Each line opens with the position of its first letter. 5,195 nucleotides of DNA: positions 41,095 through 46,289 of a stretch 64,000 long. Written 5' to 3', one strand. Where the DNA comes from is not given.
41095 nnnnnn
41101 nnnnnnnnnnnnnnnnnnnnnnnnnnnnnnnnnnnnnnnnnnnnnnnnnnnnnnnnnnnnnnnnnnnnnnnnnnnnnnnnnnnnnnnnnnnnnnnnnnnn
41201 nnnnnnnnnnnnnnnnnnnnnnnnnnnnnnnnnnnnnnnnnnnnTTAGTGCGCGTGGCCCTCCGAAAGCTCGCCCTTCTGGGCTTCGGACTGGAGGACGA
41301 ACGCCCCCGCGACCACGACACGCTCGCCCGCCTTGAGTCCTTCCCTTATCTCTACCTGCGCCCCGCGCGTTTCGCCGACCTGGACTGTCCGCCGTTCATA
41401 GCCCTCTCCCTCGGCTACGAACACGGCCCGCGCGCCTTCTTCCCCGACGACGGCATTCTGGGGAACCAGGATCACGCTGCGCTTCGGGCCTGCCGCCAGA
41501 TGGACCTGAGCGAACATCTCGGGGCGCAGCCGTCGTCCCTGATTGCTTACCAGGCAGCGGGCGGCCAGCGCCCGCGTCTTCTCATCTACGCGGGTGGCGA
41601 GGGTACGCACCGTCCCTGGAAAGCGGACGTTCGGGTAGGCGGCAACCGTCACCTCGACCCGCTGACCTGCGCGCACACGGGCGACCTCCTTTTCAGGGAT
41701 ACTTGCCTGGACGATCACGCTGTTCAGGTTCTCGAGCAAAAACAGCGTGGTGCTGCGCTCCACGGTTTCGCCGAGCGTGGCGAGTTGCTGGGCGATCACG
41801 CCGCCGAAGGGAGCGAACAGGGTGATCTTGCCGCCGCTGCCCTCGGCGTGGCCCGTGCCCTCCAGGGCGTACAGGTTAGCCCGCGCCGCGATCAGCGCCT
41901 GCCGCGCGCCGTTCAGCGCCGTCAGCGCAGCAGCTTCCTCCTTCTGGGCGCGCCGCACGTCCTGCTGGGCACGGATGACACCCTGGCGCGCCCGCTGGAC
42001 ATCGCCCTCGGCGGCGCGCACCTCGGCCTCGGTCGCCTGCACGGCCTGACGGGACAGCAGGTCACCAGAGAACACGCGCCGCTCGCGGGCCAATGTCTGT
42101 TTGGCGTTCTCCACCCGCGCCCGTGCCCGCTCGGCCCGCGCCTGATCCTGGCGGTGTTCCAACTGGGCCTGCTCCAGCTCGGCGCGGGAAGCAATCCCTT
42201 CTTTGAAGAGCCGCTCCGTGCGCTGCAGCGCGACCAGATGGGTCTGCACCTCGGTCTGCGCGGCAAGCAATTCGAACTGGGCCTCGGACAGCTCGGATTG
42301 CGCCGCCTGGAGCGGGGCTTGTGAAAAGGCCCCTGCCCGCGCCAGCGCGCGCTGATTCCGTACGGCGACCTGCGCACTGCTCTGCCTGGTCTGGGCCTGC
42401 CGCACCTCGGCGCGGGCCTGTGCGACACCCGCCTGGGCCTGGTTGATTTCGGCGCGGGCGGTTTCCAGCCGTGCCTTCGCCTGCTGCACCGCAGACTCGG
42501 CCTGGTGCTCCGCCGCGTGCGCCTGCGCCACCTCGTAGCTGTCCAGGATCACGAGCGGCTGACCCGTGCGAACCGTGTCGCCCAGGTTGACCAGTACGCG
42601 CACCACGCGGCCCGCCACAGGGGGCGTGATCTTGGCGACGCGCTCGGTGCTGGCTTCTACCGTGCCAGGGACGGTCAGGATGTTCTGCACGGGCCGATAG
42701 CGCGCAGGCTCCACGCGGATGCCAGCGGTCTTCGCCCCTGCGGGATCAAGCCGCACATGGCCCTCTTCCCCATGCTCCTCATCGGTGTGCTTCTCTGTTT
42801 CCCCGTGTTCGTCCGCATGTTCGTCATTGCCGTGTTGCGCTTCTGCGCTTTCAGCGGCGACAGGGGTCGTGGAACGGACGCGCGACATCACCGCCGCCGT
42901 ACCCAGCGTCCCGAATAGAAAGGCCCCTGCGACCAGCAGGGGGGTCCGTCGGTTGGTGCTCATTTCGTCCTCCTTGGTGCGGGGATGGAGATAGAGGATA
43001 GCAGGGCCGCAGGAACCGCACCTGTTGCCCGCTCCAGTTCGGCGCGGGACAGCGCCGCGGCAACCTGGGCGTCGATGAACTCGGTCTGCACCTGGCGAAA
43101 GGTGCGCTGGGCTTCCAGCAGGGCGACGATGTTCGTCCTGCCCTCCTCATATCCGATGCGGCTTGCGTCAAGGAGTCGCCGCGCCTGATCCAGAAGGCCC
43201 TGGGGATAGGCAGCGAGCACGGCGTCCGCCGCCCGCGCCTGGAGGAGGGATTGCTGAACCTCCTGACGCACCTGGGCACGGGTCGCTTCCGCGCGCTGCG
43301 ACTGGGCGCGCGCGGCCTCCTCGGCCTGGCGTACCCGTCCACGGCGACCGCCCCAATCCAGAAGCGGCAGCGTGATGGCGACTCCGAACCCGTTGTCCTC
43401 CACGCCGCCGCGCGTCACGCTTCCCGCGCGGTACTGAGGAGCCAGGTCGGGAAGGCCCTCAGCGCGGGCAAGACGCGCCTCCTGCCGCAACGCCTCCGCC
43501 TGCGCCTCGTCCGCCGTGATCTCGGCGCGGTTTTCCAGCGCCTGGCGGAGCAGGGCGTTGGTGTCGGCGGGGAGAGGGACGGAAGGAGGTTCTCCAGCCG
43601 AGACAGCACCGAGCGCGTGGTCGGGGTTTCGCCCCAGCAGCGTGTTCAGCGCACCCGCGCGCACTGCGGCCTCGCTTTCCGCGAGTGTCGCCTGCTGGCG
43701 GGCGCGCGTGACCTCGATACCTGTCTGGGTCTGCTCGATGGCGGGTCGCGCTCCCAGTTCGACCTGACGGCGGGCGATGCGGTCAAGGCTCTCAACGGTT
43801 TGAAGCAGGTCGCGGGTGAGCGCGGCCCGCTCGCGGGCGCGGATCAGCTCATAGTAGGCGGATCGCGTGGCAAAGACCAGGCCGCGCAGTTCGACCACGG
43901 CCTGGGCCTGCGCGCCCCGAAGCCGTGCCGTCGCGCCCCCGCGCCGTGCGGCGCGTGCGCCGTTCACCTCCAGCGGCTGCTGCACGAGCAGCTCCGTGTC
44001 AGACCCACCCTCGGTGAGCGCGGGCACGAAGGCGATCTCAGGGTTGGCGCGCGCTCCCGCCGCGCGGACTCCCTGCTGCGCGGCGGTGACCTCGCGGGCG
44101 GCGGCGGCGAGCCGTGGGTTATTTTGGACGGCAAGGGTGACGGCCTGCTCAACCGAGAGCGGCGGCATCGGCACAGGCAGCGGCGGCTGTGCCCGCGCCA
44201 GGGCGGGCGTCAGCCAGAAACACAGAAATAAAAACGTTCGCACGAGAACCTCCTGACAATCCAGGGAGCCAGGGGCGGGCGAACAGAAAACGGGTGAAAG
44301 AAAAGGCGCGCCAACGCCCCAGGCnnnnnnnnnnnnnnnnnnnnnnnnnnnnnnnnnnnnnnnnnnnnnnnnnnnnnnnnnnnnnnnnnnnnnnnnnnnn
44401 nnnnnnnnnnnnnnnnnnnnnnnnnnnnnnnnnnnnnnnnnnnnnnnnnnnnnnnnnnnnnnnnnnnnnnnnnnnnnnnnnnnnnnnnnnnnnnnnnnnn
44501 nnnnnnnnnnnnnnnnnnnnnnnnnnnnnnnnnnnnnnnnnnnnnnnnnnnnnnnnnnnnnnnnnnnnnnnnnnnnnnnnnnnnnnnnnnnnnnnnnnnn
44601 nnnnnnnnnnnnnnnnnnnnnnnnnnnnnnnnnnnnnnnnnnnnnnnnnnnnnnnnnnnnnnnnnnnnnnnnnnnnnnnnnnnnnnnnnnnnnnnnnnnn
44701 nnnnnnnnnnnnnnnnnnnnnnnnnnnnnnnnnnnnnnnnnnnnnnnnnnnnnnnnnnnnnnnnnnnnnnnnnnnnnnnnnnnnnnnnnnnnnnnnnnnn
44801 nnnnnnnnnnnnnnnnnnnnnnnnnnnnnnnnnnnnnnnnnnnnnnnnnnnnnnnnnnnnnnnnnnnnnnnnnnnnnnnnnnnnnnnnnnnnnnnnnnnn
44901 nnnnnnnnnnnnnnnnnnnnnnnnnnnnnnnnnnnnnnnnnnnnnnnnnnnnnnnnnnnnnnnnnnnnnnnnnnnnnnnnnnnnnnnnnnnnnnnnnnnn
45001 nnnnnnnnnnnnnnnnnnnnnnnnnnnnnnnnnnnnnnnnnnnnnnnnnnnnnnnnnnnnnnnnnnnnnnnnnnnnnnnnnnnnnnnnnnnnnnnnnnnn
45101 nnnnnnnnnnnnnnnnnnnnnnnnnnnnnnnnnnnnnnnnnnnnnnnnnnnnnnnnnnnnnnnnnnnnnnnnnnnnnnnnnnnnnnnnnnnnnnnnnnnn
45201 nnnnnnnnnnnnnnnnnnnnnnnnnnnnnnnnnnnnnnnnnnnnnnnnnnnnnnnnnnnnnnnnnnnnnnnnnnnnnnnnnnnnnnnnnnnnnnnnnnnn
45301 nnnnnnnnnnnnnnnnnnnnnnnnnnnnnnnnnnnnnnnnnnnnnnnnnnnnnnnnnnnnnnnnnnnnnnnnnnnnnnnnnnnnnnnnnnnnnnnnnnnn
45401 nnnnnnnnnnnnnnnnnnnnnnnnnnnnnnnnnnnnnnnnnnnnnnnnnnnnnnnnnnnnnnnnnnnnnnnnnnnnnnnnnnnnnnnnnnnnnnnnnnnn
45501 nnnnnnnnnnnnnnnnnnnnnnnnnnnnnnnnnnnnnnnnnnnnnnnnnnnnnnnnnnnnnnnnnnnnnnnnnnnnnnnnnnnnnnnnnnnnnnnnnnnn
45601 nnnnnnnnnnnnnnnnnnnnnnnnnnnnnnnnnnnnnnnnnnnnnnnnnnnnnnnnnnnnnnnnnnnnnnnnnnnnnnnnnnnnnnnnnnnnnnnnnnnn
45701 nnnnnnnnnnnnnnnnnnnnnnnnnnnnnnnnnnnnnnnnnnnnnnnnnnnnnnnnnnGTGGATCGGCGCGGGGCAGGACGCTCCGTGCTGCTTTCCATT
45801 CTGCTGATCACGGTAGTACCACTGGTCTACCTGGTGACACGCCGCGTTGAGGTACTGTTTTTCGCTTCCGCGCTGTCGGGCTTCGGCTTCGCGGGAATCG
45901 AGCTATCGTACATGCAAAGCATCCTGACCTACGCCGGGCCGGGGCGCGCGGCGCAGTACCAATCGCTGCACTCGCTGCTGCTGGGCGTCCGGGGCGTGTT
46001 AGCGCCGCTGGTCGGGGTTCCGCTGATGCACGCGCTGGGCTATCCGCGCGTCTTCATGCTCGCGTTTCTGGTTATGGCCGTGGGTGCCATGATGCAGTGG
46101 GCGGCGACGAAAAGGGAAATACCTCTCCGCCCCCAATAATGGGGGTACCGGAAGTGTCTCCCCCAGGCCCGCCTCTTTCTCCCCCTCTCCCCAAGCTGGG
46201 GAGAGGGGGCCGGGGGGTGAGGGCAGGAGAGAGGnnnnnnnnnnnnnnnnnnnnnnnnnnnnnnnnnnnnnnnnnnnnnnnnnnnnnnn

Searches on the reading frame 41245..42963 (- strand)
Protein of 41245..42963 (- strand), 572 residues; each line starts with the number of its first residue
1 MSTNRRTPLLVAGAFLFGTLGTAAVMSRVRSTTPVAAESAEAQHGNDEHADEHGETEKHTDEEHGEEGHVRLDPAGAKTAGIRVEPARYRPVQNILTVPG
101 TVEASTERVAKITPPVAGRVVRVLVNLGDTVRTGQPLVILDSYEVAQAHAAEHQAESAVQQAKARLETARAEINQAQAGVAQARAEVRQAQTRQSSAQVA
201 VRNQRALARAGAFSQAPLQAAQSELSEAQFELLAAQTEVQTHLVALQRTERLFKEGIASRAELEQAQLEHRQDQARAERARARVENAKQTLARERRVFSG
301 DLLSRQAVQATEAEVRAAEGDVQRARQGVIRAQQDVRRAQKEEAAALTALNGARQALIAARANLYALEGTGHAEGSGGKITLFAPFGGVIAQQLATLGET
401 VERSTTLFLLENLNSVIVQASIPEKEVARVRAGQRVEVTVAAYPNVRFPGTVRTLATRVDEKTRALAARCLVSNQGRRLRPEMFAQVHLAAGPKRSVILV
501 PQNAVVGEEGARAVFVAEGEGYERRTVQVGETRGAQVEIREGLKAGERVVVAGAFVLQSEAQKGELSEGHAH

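Call 63: search_protein_families(library=pfam, proteins=[window:41245-42963:-], max_evalue=0.001)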
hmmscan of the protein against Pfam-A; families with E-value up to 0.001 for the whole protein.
window:41245-42963:- (572 aa): 5 families
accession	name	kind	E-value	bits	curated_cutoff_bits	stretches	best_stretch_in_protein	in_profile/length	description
PF16576.10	HlyD_D23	-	4.5e-36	124.6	30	2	307-485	34-214/214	Barrel-sandwich domain of CusB or HlyD membrane-fusion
PF13437.12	HlyD_3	-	3.5e-19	69.9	22.2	1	381-481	1-105/106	HlyD family secretion protein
PF02321.23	OEP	-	2e-07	31.5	22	1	136-248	71-184/187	Outer membrane efflux protein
PF13533.13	Biotin_lipoyl_2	-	3.5e-06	27.1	29.8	1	111-141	2-32/32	Biotin-lipoyl like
PF00364.28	Biotin_lipoyl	-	4.6e-05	23.6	22.1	0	111-140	44-73/73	Biotin-requiring enzyme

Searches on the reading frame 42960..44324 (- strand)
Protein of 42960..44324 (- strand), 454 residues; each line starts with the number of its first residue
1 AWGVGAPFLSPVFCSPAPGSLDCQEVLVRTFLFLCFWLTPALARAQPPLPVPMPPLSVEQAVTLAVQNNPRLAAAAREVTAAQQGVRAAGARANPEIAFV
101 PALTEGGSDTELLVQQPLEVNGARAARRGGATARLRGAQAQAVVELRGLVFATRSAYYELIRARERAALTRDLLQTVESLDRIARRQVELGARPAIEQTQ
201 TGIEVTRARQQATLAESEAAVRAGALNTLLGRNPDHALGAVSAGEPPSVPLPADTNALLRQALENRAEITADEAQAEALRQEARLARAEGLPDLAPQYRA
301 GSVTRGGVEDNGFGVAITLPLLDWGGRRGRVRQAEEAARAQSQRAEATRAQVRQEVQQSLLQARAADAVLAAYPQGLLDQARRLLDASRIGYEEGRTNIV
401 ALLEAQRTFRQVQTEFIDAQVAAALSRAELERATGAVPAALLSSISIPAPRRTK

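Call 64: search_protein_families(library=pfam, proteins=[window:42960-44324:-], max_evalue=0.001)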
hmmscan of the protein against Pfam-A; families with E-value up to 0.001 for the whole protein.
window:42960-44324:- (454 aa): 1 family
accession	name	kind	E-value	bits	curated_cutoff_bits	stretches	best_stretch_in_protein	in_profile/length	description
PF02321.23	OEP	-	1.1e-42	146.4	22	2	257-435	3-187/187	Outer membrane efflux protein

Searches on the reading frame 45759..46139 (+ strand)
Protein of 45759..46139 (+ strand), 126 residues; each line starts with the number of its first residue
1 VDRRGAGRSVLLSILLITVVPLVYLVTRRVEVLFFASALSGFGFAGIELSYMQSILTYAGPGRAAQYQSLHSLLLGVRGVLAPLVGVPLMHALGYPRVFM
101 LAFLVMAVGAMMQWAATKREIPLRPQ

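Call 64: search_protein_families(library=pfam, proteins=[window:45759-46139:+], max_evalue=0.001)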
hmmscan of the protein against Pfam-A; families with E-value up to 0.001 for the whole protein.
window:45759-46139:+ (126 aa): 1 family
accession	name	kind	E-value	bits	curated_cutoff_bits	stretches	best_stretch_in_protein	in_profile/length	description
PF07690.21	MFS_1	-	1.9e-07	30.8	33.4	1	1-116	56-171/347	Major Facilitator Superfamily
